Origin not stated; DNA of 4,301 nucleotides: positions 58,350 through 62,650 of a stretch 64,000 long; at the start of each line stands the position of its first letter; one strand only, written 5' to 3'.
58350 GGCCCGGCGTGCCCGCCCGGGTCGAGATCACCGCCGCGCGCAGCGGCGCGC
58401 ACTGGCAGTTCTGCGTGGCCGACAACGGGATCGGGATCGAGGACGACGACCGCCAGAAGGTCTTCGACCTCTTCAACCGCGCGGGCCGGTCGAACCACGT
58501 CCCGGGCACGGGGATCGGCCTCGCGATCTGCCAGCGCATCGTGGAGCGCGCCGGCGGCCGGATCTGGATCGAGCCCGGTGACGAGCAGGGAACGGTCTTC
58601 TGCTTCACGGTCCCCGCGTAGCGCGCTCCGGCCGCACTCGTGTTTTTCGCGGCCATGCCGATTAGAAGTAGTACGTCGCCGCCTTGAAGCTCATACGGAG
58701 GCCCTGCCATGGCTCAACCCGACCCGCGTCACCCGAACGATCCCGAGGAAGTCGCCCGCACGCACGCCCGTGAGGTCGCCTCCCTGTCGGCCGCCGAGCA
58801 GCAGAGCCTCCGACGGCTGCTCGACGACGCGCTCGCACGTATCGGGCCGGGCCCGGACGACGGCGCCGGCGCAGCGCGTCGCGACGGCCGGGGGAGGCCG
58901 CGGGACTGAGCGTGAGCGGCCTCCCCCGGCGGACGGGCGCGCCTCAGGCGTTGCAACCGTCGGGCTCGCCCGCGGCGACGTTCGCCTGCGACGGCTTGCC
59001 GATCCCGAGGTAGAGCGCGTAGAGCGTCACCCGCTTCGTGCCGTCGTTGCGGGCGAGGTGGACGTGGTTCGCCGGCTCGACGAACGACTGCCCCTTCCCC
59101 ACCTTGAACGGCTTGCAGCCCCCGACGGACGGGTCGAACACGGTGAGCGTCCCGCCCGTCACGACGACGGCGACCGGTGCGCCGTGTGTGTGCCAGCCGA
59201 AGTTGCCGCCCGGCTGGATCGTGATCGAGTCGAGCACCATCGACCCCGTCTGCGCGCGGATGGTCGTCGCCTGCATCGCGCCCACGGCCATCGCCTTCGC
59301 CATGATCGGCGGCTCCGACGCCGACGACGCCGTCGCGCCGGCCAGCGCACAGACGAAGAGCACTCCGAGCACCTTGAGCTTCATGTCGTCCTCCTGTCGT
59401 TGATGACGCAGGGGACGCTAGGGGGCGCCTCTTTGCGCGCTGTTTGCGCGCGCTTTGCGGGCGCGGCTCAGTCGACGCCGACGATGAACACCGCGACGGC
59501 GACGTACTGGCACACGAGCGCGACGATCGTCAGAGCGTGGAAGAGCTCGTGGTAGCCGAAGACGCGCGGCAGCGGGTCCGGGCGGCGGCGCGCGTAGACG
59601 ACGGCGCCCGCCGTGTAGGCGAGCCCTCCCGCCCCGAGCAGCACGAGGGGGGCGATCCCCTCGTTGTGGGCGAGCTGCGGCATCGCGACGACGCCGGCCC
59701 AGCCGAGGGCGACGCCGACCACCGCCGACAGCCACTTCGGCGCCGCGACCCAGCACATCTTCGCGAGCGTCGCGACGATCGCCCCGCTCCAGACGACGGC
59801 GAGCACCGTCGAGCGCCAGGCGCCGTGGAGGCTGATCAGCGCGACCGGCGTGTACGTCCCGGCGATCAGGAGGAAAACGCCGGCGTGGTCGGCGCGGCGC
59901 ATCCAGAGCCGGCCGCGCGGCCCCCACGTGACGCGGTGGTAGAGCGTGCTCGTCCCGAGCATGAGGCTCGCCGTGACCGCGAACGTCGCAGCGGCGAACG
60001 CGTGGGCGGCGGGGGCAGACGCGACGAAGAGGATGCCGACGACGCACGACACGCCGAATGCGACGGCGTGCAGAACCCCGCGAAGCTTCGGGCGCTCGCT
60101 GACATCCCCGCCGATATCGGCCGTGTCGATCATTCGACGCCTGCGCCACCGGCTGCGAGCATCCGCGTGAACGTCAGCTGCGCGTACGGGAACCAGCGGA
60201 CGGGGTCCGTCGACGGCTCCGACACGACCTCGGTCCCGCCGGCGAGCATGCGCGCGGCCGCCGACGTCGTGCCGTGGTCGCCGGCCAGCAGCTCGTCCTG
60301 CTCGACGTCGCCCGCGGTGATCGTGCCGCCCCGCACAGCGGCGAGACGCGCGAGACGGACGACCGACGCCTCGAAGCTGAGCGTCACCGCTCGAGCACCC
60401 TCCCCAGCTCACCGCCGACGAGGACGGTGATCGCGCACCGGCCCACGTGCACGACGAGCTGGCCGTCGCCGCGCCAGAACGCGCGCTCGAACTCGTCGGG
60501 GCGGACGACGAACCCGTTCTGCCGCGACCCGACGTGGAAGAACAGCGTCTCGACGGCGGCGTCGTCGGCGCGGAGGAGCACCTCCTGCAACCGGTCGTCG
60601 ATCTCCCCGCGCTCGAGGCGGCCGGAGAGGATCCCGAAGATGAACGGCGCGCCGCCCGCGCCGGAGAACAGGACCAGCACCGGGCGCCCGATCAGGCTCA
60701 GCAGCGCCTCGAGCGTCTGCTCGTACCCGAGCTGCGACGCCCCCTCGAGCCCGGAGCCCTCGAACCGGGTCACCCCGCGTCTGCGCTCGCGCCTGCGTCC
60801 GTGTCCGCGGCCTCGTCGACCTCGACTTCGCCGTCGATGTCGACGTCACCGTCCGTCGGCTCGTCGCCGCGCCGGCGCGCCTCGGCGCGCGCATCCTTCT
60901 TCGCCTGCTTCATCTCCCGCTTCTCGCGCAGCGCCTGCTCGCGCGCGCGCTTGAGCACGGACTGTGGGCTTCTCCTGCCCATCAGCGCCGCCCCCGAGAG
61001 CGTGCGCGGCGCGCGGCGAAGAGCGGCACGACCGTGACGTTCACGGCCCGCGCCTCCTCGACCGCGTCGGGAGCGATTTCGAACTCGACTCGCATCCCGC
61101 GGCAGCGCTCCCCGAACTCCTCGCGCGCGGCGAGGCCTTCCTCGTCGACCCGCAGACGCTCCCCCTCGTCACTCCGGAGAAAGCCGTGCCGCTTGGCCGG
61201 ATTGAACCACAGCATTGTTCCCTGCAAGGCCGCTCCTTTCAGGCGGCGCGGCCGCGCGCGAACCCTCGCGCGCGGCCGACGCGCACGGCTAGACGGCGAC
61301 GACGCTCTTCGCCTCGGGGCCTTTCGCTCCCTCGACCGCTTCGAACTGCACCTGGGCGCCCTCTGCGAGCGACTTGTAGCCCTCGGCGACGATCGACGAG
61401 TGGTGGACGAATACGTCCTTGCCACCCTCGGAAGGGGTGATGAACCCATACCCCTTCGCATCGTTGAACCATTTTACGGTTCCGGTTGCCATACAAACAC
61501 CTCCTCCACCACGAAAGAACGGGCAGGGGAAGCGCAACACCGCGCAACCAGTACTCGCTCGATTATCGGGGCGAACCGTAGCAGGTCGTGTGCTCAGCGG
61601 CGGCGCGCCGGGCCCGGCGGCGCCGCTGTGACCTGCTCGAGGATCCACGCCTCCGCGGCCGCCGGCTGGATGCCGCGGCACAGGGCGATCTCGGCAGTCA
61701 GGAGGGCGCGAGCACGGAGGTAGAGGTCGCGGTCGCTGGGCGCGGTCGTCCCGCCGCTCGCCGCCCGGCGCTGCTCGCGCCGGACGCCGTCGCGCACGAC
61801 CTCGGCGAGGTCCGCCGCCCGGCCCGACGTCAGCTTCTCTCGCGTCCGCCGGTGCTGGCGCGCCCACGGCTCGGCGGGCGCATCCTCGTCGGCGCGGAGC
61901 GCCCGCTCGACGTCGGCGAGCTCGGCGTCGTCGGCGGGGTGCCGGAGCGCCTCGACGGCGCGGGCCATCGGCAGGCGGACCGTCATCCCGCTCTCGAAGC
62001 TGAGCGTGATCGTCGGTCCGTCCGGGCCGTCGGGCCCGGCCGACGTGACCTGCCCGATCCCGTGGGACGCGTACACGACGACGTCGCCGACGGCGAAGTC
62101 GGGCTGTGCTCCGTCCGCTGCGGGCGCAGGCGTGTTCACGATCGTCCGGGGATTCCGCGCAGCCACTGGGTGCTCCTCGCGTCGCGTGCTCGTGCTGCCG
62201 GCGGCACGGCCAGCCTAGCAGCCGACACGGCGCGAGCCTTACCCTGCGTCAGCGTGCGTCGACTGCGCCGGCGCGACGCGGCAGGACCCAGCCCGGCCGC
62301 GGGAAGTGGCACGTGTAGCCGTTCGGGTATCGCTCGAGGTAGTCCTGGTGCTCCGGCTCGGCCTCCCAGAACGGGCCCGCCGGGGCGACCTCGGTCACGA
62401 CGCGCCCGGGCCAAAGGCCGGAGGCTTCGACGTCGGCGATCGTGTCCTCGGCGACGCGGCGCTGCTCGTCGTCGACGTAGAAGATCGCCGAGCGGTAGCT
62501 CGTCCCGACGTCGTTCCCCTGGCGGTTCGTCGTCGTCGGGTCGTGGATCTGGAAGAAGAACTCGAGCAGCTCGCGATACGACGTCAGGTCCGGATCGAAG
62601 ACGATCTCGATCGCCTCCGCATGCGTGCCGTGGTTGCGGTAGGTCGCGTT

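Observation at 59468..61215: Five-gene, fully stop/start-overlapping operon: degenerate cold-shock-domain protein, three unknown small proteins and a hemolysin-III channel, directly downstream of cspA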

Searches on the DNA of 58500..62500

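Call 41: search_rna_families(source=window, start=58500, end=62500, threshold=evalue, max_evalue=1)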
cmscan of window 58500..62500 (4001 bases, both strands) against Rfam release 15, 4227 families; matches with E-value up to 1: 1.
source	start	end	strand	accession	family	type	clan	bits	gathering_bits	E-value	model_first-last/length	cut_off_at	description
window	61246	61566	-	RF01766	cspA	Cis-reg; thermoregulator;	-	41.2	78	2.1e-08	1-428/428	no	cspA thermoregulator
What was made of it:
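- Tried and rejected: The Rfam cspA thermoregulator hit (41 bits against a gathering score of 78) spans the cspA coding region and is sub-threshold (call 41).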

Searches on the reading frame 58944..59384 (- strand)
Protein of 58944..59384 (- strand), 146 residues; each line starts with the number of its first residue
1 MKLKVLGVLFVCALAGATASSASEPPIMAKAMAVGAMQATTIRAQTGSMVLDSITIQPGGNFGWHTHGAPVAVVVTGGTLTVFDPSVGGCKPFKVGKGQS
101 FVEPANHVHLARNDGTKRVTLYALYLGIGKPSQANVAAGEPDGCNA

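Call 48: search_protein_families(library=pfam, max_evalue=0.01, proteins=[window:58944-59384:-])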
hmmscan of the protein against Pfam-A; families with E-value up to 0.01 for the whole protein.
window:58944-59384:- (146 aa): 2 families
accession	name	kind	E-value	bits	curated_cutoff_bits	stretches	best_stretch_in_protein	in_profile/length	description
PF07883.17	Cupin_2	-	3e-09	36.9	27.2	1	54-124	3-69/70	Cupin domain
PF00190.28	Cupin_1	-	2.7e-07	30.7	22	1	33-122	16-111/151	Cupin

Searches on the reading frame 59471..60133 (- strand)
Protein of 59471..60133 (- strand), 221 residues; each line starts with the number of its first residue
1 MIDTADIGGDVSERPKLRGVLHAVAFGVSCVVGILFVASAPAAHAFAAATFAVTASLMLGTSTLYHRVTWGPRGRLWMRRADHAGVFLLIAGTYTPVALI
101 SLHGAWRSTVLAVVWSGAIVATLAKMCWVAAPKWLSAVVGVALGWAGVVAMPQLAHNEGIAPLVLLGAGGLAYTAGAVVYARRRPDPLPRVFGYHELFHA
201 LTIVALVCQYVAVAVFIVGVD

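Call 5: search_protein_families(library=pfam, max_evalue=1, proteins=[window:59471-60133:-])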
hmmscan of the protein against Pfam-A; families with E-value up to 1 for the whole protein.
seq(221 aa): 1 family
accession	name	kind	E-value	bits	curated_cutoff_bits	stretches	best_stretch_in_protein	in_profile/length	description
PF03006.26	HlyIII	-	2.2e-43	149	26.2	1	14-210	5-224/224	Haemolysin-III related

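Call 6: search_protein_families(library=ncbifam, max_evalue=1, proteins=[window:59471-60133:-])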
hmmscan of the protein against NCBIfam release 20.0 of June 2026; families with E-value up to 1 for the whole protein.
seq(221 aa): 3 families
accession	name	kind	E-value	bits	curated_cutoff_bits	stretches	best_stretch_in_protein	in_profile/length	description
TIGR01065.1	hlyIII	subfamily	6.5e-44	149.9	172.2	1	17-215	4-202/204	hemolysin III family protein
NF011669.1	PRK15087.1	equivalog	3.7e-41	140.9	80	1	19-215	5-198/199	PAQR family membrane homeostasis protein TrhA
NF058571.1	GVDTG_CTERM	domain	0.014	15.6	29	1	161-184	20-44/44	GVDTG sorting domain-containing protein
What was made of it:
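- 59468..60133 (-): TrhA-type PAQR / hemolysin-III family membrane protein (221 aa); facultative 3' member. NCBIfam NF011669 TrhA scores 140.9 bits against a cutoff of 80 (calls 5, 6).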
